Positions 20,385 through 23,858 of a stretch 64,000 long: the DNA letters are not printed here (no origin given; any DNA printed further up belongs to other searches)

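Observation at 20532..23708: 1058-aa fusion of a Wzy/O-antigen-ligase-like domain with a second GT-C-like bundle and a soluble C-terminal domain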

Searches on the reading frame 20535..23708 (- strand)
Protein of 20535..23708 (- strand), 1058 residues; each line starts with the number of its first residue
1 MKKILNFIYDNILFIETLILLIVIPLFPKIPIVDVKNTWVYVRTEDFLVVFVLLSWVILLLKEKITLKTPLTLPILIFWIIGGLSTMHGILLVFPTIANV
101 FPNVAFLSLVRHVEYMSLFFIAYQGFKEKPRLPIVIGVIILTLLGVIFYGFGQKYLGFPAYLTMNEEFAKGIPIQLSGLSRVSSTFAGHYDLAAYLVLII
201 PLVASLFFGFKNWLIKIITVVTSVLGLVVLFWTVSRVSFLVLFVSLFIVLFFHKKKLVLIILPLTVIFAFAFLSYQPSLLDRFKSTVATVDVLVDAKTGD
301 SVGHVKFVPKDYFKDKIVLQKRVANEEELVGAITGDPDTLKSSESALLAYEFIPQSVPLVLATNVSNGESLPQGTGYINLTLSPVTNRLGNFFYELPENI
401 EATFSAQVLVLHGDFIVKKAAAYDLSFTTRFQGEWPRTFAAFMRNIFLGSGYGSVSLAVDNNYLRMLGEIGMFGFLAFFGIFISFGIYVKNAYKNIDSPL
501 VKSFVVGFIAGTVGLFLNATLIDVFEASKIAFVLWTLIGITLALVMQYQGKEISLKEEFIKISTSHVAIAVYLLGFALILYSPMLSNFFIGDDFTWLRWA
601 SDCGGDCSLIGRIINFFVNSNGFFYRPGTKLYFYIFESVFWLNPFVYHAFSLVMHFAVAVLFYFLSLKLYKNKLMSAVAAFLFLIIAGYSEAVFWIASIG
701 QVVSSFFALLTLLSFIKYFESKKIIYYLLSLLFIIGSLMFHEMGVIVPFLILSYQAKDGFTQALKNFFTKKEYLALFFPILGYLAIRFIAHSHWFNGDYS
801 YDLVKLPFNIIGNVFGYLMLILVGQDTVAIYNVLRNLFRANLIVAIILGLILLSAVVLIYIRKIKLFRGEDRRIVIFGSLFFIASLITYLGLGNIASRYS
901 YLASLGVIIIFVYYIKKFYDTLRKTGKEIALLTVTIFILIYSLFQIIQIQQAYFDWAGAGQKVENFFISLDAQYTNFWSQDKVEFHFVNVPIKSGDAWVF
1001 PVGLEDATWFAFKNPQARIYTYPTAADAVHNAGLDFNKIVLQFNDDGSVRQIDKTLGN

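Call 5: search_protein_families(library=pfam, proteins=[window:20535-23708:-], max_evalue=1)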
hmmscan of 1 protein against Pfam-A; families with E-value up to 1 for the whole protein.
window:20535-23708:- (1058 aa): 0 families
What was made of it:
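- On Wzy_C / O-antigen ligase (Pfam PF04932, CAZy GT121): The window protein has 0 Pfam families at E<=1 (call 5).
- The window protein passes no Pfam threshold (call 5). No PglL_A or Wzy_C_2 accessory domain is detected (call 5). Neither half reaches a Pfam threshold (call 5).
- Tried and rejected: Pfam on the window protein at E<=1 gave nothing (call 5).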

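Call 6: search_protein_families(library=ncbifam, proteins=[window:20535-23708:-], max_evalue=1)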
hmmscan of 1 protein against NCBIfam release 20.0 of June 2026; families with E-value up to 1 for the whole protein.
window:20535-23708:- (1058 aa): 1 family
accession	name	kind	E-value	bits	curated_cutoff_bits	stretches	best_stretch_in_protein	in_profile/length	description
TIGR00947.1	2A73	equivalog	5.1e-08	32.3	366.4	1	49-251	45-233/425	IctB family putative bicarbonate transporter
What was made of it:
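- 22059..23708 (-): N-terminal module, res 1-550: 12 TM helices, WaaL/Wzy/SEDS-like (GT-C_B) fold, large outside loop between TM9 and TM10. IctB/TIGR00947 weak hit at res 49-251 (call 6).
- Tried and rejected: NCBIfam gave only a weak IctB hit (call 6).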

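Call 8: find_homologous_proteins(query=window:20535-23708:-)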
Query window:20535-23708:- (1058 aa): 1230 proteins with E <= 0.001 among 8000 candidates; the best 120 are listed.
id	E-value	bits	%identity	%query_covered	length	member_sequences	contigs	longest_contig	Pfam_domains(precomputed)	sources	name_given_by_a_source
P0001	0.0e+0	2301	100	100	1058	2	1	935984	-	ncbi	-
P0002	0.0e+0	2080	89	100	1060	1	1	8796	-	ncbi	-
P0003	0.0e+0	1602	67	100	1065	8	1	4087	-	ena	-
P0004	0.0e+0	1597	67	100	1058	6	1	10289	-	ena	-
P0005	0.0e+0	1596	66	100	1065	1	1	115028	-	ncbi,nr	ncbi:MAG: O-antigen ligase family protein [Candidatus Levybacteria bacterium]|nr:O-antigen ligase fa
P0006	0.0e+0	1572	66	97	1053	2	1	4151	-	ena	-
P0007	0.0e+0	1546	65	100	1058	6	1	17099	-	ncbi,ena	ncbi:MAG: hypothetical protein AAB532_01740 [Patescibacteria group bacterium]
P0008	0.0e+0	1514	65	100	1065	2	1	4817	-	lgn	-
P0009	0.0e+0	1440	61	100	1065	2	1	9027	-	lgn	-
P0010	0.0e+0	1421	59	100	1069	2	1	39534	-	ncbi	-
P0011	0.0e+0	1404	60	99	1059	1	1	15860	-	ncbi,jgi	-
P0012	0.0e+0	1388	59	100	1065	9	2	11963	-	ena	-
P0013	0.0e+0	1383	58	99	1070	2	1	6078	-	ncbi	-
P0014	0.0e+0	1382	60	100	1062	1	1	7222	-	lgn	-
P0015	0.0e+0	1381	60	100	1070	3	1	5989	-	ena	-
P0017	0.0e+0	1377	59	100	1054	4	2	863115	-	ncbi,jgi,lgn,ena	-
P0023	0.0e+0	1370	59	100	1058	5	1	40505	-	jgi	-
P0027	0.0e+0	1359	58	99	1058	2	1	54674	-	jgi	jgi:hypothetical protein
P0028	0.0e+0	1358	59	100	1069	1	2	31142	-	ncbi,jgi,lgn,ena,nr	ncbi:MAG: hypothetical protein COU25_03985 [Candidatus Levybacteria bacterium CG10_big_fil_rev_8_21_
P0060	0.0e+0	1318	56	100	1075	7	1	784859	-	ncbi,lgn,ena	-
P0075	0.0e+0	1298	56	100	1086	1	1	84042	-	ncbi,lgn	-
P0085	0.0e+0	1288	55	100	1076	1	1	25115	-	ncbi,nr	ncbi:O-antigen ligase family protein [Candidatus Roizmanbacteria bacterium]|nr:O-antigen ligase fami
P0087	0.0e+0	1288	55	99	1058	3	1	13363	-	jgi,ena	-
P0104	0.0e+0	1272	54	99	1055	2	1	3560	PF04932.21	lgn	-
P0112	0.0e+0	1266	55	100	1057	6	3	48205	-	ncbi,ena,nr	ncbi:MAG: hypothetical protein UU21_C0006G0040 [Candidatus Levybacteria bacterium GW2011_GWA2_40_8]|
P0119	0.0e+0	1260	55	99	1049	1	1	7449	-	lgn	-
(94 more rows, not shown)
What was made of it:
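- Checked: The top 120 database homologs are all full length (1049-1086 aa, 98-100% coverage, call 8).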

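Call 11: search_solved_structures(query=A1, max_evalue=10, show_alignments=3)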
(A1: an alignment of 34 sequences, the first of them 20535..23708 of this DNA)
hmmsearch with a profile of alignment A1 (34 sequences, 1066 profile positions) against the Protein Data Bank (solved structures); distinct sequences matched with E-value up to 10: 4.
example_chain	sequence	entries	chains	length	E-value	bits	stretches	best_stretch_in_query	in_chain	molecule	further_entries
4j75_A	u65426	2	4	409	0.77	10.8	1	977-1054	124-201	Tryptophanyl-tRNA synthetase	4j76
4jfa_A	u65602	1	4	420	0.8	10.8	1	977-1054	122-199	Tryptophan--tRNA ligase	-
3vvc_A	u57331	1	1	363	1.6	9.8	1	284-383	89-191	Capsular polysaccharide synthesis enzyme Cap8E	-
3vvb_A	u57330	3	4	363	1.7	9.7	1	284-383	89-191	CapE | Capsular polysaccharide synthesis enzyme Cap8E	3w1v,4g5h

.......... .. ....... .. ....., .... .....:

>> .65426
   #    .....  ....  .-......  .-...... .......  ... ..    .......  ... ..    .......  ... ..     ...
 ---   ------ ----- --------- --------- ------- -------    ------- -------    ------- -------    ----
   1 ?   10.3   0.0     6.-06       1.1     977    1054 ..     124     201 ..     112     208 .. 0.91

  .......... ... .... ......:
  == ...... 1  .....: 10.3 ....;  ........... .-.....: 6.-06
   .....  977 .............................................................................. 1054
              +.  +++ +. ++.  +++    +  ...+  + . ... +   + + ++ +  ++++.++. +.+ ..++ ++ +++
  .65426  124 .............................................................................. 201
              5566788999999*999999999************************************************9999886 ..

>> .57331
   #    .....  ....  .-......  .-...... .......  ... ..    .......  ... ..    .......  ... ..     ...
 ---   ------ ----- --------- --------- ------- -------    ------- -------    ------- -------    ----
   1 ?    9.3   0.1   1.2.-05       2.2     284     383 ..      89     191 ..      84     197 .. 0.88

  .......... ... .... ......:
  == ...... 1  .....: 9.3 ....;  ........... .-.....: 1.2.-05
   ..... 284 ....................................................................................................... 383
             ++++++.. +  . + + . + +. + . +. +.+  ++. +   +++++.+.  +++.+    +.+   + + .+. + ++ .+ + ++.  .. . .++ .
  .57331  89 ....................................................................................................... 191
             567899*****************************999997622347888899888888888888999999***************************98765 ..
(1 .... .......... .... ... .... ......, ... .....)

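Call 22: search_protein_families(library=pfam, alignment_id=A1, max_evalue=1)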
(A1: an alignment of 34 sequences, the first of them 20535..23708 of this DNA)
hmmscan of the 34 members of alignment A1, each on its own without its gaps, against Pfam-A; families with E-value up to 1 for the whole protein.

A. member 1, window:20535-23708:- (1058 aa): 0 families

B. families by the number of members that match (of 34 scanned): 13 families
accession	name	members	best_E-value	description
PF04932.20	Wzy_C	26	1.6e-06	O-Antigen ligase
PF19227.5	Salyut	1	0.0047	Salyut domain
PF20780.2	TssR_M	1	0.0072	TssR second domain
PF05106.17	Phage_holin_3_1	1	0.026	Phage holin family (Lysis protein S)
PF18875.5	AF4_int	1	0.11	AF4 interaction motif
PF03345.20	OST48_N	1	0.13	OST48, N-terminal domain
PF10306.14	FLILHELTA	1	0.18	Hypothetical protein FLILHELTA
PF23957.1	DUF7286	1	0.2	Family of unknown function (DUF7286)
PF13807.11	GNVR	1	0.39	G-rich domain on putative tyrosine kinase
PF07954.16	DUF1689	1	0.52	Protein of unknown function (DUF1689)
PF20456.3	DUF6709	1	0.6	Family of unknown function (DUF6709)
PF04999.18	FtsL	1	0.71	Cell division protein FtsL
PF07123.17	PsbW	1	0.98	Photosystem II reaction centre W protein (PsbW)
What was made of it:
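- On PglL/PilO O-oligosaccharyltransferases: No such Pfam domains are detected (calls 5, 22).
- On GT-C_A, PMT_2-like (GT39/GT83 type): No hit in the window protein or in 34 orthologs (calls 5, 22).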

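Call 52: search_protein_families(library=pfam, proteins=[P0104, P0003, P0005, P0010, P0017, P0028, P0085, P0112], max_evalue=1)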
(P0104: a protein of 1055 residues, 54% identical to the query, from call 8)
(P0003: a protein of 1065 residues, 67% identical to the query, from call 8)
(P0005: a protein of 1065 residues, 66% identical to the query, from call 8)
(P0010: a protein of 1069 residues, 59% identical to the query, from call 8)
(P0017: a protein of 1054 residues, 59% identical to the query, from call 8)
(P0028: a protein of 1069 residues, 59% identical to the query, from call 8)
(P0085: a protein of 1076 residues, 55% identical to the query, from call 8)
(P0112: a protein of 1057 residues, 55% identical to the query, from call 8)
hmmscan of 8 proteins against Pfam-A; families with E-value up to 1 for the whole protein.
P0104 (1055 aa): 1 family
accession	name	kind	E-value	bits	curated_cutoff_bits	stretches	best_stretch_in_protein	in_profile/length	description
PF04932.20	Wzy_C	-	1.6e-06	28.4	31.7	2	221-290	2-74/149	O-Antigen ligase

P0003 (1065 aa): 0 families

P0005 (1065 aa): 0 families

P0010 (1069 aa): 2 families
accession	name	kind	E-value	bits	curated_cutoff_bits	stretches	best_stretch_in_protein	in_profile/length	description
PF20780.2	TssR_M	-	0.0072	16.4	25.7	1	1018-1059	19-60/86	TssR second domain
PF04932.20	Wzy_C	-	0.043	14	31.7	2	229-294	2-70/149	O-Antigen ligase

P0017 (1054 aa): 1 family
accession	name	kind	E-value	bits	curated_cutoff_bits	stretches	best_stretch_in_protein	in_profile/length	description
PF04932.20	Wzy_C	-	0.016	15.4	31.7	2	421-479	75-149/149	O-Antigen ligase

P0028 (1069 aa): 2 families
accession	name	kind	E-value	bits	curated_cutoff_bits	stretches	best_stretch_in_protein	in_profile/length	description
PF04932.20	Wzy_C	-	0.00028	21.1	31.7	2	222-295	2-75/149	O-Antigen ligase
PF07123.17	PsbW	-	0.98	9.9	25.4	0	808-841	92-124/133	Photosystem II reaction centre W protein (PsbW)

P0085 (1076 aa): 1 family
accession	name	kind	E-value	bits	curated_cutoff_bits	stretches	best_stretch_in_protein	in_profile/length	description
PF04932.20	Wzy_C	-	0.0052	17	31.7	2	431-489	75-149/149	O-Antigen ligase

P0112 (1057 aa): 1 family
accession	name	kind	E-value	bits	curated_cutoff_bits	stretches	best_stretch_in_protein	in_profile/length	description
PF04932.20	Wzy_C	-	0.00032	20.9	31.7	2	415-481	62-149/149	O-Antigen ligase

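Call 54: find_encoding_contigs(protein=P0017, flank=10000, max_places=2)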
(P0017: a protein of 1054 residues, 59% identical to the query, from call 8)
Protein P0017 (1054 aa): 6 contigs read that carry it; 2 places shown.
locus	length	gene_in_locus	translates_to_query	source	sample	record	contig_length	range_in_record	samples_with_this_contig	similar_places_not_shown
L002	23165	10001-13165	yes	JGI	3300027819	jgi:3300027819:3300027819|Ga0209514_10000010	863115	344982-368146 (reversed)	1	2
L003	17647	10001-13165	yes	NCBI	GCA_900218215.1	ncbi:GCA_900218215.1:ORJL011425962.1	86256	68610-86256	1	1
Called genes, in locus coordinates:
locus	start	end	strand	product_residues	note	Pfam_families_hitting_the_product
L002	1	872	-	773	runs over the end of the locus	-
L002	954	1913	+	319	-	-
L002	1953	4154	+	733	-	-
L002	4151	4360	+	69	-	-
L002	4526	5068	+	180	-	PF01371:Trp_repressor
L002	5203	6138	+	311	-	PF00535:Glycos_transf_2, PF10111:Glyco_tranf_2_2, PF13641:Glyco_tranf_2_3 (weak)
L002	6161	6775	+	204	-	PF01936:NYN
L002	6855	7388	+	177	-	PF13439:Glyco_transf_4 (weak)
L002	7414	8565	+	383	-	PF13439:Glyco_transf_4, PF20706:GT4-conflict (weak), PF00534:Glycos_transf_1, PF13692:Glyco_trans_1_4, PF13524:Glyco_trans_1_2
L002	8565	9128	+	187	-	PF25087:GMPPB_C (faint), PF00132:Hexapep, PF14602:Hexapep_2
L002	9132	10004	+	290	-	PF00535:Glycos_transf_2, PF10111:Glyco_tranf_2_2, PF13641:Glyco_tranf_2_3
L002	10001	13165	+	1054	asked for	-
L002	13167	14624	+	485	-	PF13231:PMT_2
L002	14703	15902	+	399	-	PF13439:Glyco_transf_4, PF00534:Glycos_transf_1, PF13692:Glyco_trans_1_4, PF13524:Glyco_trans_1_2 (weak)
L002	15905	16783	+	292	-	PF00535:Glycos_transf_2, PF10111:Glyco_tranf_2_2 (weak), PF13641:Glyco_tranf_2_3, PF13632:Glyco_trans_2_3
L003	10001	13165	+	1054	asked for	-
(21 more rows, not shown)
